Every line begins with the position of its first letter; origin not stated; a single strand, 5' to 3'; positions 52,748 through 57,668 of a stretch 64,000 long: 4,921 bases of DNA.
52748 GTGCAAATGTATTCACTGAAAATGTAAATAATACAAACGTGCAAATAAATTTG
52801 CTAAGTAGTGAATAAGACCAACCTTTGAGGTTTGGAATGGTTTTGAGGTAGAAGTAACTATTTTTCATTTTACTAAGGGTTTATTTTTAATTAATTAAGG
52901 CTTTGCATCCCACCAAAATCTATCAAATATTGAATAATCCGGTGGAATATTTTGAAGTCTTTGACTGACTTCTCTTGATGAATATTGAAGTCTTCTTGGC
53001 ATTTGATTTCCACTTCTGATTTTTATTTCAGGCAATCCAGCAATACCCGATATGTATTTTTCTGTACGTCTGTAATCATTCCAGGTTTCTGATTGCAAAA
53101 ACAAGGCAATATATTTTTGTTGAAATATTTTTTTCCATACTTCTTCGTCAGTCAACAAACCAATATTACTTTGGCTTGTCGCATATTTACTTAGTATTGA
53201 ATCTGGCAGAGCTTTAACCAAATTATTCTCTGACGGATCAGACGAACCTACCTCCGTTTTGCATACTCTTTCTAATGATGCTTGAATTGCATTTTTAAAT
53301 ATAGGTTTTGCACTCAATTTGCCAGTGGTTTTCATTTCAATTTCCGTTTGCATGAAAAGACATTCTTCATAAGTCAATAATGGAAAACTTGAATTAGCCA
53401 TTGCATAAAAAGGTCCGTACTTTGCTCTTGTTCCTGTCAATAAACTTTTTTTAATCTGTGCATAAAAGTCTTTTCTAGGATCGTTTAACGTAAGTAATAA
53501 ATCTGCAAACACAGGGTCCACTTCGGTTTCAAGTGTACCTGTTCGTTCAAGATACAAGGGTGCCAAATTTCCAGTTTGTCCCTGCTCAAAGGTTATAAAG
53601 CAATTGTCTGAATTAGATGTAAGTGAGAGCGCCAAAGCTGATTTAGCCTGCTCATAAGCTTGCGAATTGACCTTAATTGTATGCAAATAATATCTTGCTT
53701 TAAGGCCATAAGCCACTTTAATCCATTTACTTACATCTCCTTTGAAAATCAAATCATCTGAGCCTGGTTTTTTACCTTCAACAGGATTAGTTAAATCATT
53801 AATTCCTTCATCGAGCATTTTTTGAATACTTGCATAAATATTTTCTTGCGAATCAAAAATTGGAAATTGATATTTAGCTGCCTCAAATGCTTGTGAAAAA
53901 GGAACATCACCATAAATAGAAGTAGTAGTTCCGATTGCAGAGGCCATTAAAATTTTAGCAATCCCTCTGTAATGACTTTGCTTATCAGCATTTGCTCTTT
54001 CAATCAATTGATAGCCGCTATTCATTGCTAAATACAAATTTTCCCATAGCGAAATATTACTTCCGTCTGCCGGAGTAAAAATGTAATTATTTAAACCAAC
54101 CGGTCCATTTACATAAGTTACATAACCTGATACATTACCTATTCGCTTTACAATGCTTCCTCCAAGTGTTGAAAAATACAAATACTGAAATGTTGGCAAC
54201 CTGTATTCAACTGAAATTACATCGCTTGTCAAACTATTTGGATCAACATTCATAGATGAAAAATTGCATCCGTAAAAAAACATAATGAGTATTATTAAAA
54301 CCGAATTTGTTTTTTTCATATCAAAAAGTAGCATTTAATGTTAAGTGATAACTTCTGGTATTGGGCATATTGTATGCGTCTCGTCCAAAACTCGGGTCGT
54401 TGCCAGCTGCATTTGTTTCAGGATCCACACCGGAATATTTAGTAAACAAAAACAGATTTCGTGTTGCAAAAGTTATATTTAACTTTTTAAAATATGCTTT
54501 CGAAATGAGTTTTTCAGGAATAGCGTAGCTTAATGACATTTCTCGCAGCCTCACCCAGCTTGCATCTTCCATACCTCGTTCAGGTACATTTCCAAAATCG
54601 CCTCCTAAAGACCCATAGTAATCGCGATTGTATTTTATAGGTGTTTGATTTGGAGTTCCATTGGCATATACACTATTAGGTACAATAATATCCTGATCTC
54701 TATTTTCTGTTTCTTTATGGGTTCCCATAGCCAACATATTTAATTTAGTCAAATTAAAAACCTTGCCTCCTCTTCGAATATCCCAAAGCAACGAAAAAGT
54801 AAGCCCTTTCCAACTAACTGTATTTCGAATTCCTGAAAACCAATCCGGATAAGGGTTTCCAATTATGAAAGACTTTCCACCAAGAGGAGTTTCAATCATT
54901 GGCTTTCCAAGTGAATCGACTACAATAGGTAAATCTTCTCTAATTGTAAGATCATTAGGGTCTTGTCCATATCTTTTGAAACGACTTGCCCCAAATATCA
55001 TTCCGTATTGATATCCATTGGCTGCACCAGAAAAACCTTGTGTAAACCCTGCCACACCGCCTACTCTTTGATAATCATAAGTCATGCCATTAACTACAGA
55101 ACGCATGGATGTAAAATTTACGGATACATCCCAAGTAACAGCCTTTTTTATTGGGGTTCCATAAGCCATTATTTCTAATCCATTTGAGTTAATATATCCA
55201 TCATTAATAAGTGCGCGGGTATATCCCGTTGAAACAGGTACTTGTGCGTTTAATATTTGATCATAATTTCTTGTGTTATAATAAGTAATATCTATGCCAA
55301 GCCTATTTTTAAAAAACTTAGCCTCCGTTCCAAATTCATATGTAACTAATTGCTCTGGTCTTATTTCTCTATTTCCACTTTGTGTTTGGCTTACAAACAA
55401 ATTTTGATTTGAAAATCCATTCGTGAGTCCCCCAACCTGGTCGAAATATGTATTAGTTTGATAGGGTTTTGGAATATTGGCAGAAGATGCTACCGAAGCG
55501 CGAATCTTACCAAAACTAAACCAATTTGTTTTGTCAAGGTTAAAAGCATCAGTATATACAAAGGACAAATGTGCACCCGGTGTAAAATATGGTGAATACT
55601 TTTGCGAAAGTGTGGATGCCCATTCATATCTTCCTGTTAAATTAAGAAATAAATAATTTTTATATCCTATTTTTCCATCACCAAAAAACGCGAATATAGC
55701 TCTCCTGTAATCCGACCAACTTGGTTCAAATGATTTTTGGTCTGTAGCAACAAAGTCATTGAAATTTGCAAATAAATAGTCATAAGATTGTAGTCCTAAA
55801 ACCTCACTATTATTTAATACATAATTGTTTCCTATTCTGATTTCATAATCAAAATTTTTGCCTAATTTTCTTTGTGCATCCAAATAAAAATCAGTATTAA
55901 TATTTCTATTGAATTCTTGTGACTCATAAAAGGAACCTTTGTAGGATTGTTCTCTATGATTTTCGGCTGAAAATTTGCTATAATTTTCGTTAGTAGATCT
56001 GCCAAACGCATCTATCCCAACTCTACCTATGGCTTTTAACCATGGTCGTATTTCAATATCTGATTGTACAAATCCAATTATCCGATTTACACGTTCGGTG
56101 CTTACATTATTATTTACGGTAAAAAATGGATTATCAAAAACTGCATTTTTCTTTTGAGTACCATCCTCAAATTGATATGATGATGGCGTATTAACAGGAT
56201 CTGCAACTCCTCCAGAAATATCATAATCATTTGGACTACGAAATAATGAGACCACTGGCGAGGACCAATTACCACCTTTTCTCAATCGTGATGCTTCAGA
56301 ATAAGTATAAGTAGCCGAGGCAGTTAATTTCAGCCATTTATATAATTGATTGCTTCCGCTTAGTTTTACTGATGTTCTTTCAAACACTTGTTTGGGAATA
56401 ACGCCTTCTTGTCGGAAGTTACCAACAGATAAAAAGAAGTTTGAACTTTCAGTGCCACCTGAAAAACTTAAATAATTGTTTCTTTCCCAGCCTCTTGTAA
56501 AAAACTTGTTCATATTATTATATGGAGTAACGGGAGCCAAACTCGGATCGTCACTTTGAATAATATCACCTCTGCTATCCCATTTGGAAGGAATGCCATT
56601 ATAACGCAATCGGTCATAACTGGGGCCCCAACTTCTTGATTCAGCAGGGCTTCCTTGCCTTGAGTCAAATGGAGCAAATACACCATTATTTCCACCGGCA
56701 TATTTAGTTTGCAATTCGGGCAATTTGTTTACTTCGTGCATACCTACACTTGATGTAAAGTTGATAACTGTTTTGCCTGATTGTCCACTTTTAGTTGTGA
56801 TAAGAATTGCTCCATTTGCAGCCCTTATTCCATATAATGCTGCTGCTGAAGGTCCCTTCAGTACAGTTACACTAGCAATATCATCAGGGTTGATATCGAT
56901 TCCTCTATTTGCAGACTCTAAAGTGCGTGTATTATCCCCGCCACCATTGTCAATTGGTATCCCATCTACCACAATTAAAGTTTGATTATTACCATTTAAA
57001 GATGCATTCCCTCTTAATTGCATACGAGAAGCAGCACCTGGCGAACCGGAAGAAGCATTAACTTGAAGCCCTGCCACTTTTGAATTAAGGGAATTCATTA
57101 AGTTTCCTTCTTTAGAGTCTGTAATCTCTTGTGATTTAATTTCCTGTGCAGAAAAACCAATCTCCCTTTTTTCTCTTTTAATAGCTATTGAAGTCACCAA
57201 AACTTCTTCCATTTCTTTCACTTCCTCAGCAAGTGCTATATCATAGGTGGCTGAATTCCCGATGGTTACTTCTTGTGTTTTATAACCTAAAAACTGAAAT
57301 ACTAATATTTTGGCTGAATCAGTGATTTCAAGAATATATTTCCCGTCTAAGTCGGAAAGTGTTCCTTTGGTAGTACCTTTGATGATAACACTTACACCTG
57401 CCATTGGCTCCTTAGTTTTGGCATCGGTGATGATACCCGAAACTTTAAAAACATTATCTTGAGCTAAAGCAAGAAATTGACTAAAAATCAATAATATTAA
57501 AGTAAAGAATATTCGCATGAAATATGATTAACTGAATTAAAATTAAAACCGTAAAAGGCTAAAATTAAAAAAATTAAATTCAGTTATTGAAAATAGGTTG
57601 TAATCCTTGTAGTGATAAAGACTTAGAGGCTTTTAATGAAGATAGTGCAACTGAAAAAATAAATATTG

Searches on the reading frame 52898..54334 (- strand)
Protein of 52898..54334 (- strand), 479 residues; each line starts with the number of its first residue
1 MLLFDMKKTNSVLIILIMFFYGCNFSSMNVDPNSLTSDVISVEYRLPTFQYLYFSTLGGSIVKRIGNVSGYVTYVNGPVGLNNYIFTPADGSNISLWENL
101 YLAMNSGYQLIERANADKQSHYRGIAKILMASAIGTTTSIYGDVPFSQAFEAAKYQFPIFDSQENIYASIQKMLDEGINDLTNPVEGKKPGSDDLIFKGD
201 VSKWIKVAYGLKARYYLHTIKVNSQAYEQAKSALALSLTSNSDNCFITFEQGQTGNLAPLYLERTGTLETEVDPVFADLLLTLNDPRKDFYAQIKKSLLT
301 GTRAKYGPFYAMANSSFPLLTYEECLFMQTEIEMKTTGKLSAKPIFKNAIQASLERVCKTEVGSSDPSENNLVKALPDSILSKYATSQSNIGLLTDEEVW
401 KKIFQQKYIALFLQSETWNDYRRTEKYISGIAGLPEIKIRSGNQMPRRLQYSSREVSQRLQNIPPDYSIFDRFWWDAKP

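Call 31: search_protein_families(library=pfam, proteins=[window:52898-54334:-], max_evalue=1)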
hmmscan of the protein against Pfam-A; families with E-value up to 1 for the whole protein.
window:52898-54334:- (479 aa): 3 families
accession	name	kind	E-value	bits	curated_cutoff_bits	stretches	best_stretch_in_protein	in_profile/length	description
PF12771.13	SusD-like_2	-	1.5e-47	162.8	27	1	79-452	45-415/415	Starch-binding associating with outer membrane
PF12741.13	SusD-like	-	8e-31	108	27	1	66-462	51-474/495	Susd and RagB outer membrane lipoprotein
PF14322.12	SusD-like_3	-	0.061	14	27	1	86-186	67-170/191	Starch-binding associating with outer membrane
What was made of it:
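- Checked: A SusC/SusD pair does exist about 20 kb away at 52895-57518, in an unrelated locus (call 31).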

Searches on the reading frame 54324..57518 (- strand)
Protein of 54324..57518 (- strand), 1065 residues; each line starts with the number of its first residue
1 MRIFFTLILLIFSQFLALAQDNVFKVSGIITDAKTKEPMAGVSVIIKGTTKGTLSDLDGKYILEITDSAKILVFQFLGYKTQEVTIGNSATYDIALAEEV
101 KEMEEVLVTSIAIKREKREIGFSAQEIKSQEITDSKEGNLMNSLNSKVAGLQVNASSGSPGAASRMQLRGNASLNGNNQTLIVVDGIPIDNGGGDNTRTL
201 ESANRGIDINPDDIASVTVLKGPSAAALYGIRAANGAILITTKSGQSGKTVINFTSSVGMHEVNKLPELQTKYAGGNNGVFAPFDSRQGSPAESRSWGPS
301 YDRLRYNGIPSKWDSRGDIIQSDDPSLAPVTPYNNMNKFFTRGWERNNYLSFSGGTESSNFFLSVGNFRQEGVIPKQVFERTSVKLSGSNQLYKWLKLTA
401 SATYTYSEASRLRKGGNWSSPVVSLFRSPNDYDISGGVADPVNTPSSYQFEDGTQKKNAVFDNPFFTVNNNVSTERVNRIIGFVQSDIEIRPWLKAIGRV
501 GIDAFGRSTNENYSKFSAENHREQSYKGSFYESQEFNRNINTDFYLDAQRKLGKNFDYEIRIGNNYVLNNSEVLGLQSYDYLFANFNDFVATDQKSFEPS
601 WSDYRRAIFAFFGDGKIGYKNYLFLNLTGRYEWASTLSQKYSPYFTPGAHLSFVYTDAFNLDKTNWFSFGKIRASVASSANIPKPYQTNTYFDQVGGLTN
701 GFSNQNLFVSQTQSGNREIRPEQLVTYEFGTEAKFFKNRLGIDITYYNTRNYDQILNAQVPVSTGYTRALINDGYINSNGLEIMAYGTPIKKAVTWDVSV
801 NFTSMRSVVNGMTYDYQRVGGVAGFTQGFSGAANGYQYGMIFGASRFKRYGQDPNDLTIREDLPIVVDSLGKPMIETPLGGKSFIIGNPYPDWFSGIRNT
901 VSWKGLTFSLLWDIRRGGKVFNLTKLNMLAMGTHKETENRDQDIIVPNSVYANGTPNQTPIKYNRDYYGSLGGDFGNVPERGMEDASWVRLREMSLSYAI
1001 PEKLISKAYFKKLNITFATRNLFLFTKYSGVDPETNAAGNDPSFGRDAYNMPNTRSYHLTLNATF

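Call 31: search_protein_families(library=pfam, proteins=[window:54324-57518:-], max_evalue=1)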
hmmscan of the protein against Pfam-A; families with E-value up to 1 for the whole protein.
window:54324-57518:- (1065 aa): 3 families
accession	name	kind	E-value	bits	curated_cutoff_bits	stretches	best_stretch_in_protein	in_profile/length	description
PF13715.12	CarbopepD_reg_2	-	1e-19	70.8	32.2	1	26-108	1-88/88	CarboxypepD_reg-like domain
PF07715.20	Plug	-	1.5e-17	64.4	23.9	1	117-237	2-107/107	TonB-dependent Receptor Plug Domain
PF13620.12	CarboxypepD_reg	-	1.3e-08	35.5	32.3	1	26-96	2-81/82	Carboxypeptidase regulatory-like domain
